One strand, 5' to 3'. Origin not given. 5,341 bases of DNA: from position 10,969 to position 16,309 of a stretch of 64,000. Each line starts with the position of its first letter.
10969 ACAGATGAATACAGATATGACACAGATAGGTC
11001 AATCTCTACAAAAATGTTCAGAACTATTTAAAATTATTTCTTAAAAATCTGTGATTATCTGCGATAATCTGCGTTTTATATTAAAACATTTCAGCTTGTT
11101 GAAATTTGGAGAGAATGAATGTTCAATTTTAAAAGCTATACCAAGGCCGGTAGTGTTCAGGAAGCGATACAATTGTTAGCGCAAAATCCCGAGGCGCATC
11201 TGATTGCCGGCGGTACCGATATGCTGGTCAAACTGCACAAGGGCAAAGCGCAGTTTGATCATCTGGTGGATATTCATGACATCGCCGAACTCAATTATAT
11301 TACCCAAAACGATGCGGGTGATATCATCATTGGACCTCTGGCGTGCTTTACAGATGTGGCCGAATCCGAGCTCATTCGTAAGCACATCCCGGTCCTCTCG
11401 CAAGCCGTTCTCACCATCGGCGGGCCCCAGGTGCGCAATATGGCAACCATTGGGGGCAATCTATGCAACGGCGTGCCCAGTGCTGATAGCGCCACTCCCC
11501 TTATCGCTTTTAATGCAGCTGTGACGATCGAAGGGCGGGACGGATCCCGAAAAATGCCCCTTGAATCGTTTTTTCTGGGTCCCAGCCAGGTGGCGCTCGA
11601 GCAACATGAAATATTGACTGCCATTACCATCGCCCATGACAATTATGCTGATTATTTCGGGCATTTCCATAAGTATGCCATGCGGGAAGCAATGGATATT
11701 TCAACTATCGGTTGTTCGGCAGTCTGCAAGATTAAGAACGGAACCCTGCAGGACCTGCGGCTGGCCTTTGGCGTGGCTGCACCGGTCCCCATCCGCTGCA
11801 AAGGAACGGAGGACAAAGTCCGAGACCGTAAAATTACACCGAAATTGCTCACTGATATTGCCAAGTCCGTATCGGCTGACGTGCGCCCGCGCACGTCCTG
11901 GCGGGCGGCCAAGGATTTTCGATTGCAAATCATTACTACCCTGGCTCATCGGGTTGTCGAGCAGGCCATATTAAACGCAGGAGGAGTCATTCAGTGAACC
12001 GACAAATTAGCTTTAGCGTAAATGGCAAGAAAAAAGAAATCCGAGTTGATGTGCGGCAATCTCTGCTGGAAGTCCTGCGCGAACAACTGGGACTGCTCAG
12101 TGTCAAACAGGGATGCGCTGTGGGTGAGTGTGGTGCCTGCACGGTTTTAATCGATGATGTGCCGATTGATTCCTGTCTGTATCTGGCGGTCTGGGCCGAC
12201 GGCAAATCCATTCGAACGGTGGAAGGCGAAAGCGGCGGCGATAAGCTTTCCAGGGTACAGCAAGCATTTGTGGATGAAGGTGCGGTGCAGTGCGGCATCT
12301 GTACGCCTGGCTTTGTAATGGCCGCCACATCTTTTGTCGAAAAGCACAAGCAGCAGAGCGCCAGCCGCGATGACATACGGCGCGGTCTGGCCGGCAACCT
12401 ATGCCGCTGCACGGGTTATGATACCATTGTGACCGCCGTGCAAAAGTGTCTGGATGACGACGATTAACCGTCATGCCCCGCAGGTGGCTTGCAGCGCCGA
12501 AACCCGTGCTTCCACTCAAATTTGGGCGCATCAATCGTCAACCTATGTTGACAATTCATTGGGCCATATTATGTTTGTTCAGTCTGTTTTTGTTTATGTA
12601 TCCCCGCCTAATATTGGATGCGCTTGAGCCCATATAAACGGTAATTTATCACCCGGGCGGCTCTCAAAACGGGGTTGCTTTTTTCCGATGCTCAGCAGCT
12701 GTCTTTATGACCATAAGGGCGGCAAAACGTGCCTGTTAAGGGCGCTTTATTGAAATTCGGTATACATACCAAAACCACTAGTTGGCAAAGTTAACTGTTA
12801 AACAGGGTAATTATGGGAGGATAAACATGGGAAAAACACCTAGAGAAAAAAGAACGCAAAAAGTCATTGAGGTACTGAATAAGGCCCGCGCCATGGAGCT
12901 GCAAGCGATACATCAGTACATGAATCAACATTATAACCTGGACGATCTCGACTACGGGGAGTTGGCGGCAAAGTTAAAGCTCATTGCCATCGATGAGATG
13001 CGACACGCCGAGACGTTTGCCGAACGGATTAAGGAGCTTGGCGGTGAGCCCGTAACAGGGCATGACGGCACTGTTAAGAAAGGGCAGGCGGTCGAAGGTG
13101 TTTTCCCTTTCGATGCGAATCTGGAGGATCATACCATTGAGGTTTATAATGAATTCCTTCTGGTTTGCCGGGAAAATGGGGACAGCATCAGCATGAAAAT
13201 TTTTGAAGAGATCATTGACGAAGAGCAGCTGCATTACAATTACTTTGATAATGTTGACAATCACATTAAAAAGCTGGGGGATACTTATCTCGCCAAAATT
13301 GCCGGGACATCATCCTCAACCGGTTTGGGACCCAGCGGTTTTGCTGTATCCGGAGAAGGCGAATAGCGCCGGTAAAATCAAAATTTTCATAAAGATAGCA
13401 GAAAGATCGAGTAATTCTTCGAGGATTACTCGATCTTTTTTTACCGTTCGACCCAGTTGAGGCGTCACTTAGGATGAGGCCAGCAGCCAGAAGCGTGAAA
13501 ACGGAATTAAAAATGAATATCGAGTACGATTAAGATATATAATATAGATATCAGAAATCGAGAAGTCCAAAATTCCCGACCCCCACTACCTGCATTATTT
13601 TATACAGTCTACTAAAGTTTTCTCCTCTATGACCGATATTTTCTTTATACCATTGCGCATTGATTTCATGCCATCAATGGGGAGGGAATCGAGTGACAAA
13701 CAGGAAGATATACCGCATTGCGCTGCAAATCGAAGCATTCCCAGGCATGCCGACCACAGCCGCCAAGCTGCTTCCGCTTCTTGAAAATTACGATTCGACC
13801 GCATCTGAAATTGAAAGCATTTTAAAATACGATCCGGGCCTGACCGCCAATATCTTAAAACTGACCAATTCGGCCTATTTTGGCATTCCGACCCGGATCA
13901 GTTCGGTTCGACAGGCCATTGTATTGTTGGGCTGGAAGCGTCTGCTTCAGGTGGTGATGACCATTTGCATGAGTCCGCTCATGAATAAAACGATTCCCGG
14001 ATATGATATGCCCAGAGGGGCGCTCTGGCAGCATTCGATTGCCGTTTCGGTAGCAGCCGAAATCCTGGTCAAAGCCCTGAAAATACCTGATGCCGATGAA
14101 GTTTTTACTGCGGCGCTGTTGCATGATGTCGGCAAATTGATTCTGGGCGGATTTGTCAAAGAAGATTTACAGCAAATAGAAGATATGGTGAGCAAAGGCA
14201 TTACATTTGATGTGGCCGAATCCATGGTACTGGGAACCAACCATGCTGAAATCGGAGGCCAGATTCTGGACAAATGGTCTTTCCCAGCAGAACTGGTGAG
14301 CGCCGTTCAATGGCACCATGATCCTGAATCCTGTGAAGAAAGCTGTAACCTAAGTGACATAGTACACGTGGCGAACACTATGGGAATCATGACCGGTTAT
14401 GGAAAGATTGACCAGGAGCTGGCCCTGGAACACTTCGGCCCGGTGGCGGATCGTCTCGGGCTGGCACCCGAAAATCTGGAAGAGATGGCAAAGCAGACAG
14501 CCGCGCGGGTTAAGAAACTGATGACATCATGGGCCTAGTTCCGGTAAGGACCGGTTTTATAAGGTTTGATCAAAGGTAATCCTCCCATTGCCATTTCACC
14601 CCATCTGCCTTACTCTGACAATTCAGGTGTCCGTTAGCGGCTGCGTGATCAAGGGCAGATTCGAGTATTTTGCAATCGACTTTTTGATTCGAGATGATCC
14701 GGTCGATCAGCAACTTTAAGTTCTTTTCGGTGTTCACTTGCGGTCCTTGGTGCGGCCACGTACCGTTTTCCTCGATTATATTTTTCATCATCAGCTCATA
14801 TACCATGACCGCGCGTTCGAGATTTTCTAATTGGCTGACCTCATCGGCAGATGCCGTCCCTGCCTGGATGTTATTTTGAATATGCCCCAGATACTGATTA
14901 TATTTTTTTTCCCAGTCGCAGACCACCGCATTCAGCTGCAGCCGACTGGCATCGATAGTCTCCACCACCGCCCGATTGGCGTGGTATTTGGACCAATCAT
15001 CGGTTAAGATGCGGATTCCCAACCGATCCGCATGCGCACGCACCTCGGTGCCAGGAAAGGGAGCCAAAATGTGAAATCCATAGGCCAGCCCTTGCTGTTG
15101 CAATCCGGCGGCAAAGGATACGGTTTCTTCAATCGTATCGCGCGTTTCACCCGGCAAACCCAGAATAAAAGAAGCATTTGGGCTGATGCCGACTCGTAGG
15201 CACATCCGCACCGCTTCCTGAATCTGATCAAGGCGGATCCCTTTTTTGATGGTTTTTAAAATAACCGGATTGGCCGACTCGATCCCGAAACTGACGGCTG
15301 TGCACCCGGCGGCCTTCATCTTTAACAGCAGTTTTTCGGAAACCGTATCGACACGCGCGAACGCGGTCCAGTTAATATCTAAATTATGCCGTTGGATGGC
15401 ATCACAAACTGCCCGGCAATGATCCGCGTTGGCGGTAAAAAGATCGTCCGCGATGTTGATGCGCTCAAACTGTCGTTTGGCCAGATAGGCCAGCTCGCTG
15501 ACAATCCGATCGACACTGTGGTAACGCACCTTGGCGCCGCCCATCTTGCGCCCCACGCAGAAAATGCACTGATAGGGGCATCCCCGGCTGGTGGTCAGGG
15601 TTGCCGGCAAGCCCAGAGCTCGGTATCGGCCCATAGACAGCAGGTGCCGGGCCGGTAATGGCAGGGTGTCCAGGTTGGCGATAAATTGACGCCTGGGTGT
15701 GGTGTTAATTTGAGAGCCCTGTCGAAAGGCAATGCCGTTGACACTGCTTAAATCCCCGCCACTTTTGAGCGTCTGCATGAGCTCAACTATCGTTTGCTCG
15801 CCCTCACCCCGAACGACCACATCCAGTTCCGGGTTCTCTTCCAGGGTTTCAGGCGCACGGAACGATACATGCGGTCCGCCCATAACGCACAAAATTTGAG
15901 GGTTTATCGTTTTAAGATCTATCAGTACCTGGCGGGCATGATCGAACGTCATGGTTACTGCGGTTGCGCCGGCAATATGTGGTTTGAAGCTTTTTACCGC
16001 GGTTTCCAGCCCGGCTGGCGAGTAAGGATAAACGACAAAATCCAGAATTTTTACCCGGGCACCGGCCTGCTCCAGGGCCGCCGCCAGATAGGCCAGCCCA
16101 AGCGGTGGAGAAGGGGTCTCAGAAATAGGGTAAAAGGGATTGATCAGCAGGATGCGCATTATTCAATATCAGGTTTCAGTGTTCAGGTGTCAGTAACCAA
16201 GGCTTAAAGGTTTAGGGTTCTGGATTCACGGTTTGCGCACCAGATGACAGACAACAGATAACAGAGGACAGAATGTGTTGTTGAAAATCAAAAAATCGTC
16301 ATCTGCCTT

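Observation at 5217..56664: Pervasive intergenic word-repeat hairpins: same architecture, different words at different loci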

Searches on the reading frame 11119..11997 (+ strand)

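Call 12: search_protein_families(library=pfam, proteins=[window:11119-11997:+])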
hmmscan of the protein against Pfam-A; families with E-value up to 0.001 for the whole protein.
window:11119-11997:+ (292 aa): 2 families
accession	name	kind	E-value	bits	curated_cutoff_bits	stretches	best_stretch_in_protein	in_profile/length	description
PF00941.27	FAD_binding_5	-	2.3e-51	174.4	27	1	4-171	3-167/170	FAD binding domain in molybdopterin dehydrogenase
PF03450.22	CO_deh_flav_C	-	3e-20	72.7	25.5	1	184-282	3-101/102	CO dehydrogenase flavoprotein C-terminal domain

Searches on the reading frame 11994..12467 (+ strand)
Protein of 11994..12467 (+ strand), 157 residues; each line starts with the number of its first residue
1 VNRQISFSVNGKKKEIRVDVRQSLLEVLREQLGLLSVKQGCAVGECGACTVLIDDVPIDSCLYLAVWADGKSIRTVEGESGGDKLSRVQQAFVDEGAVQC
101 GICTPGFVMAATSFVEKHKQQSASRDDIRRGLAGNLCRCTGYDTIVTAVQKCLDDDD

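Call 52: find_encoding_contigs(protein=window:11994-12467:+, flank=10000, max_places=10)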
Protein window:11994-12467:+ (157 aa): 2 contigs read that carry it; 2 places shown.
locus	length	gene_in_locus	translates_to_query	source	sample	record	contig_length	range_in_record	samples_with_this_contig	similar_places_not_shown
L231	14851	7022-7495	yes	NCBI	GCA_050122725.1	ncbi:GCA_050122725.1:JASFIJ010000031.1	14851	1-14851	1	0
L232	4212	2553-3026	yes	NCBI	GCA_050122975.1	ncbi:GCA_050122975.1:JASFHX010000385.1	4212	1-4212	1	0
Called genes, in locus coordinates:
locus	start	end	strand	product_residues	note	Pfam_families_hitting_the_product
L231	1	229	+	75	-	?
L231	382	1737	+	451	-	PF01979:Amidohydro_1, PF07969:Amidohydro_3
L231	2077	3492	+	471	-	PF00860:Xan_ur_permease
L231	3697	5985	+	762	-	PF01315:Ald_Xan_dh_C, PF02738:MoCoBD_1, PF20256:MoCoBD_2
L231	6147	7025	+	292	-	PF00941:FAD_binding_5, PF03450:CO_deh_flav_C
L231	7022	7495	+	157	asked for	PF00111:Fer2, PF01799:Fer2_2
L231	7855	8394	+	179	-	PF00210:Ferritin, PF02915:Rubrerythrin, PF12902:Ferritin-like (weak)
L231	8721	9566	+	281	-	PF08668:HDOD, PF01966:HD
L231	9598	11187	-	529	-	PF02310:B12-binding, PF04055:Radical_SAM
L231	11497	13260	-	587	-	PF01268:FTHFS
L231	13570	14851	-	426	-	PF00664:ABC_membrane, PF00005:ABC_tran, PF02463:SMC_N (faint)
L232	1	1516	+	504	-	PF02738:MoCoBD_1, PF20256:MoCoBD_2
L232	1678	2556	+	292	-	PF00941:FAD_binding_5, PF03450:CO_deh_flav_C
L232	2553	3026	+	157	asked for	PF00111:Fer2, PF01799:Fer2_2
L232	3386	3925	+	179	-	PF00210:Ferritin, PF02915:Rubrerythrin, PF12902:Ferritin-like (weak)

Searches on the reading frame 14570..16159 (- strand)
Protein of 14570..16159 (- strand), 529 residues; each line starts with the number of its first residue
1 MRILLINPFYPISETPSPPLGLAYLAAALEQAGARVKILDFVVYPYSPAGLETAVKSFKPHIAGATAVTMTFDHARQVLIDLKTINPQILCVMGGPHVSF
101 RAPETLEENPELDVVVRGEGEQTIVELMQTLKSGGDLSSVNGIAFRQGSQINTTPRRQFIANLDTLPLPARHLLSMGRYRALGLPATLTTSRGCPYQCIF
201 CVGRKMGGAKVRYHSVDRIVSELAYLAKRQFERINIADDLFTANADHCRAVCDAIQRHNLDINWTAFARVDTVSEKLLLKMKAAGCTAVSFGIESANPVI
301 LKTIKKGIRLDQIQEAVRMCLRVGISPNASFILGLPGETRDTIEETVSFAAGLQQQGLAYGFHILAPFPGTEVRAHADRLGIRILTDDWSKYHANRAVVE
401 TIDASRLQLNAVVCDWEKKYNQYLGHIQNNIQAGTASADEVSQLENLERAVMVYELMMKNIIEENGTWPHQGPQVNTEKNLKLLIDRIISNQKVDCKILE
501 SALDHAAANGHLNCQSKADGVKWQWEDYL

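Call 12: search_protein_families(library=pfam, proteins=[window:14570-16159:-])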
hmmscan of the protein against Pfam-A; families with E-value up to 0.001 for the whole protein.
window:14570-16159:- (529 aa): 2 families
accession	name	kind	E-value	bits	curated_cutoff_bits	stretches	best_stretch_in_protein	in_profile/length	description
PF04055.27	Radical_SAM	-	9.9e-25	88.1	29.5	1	190-350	3-166/166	Radical SAM superfamily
PF02310.24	B12-binding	-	6.7e-24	84.5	32.1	1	16-127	11-120/121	B12 binding domain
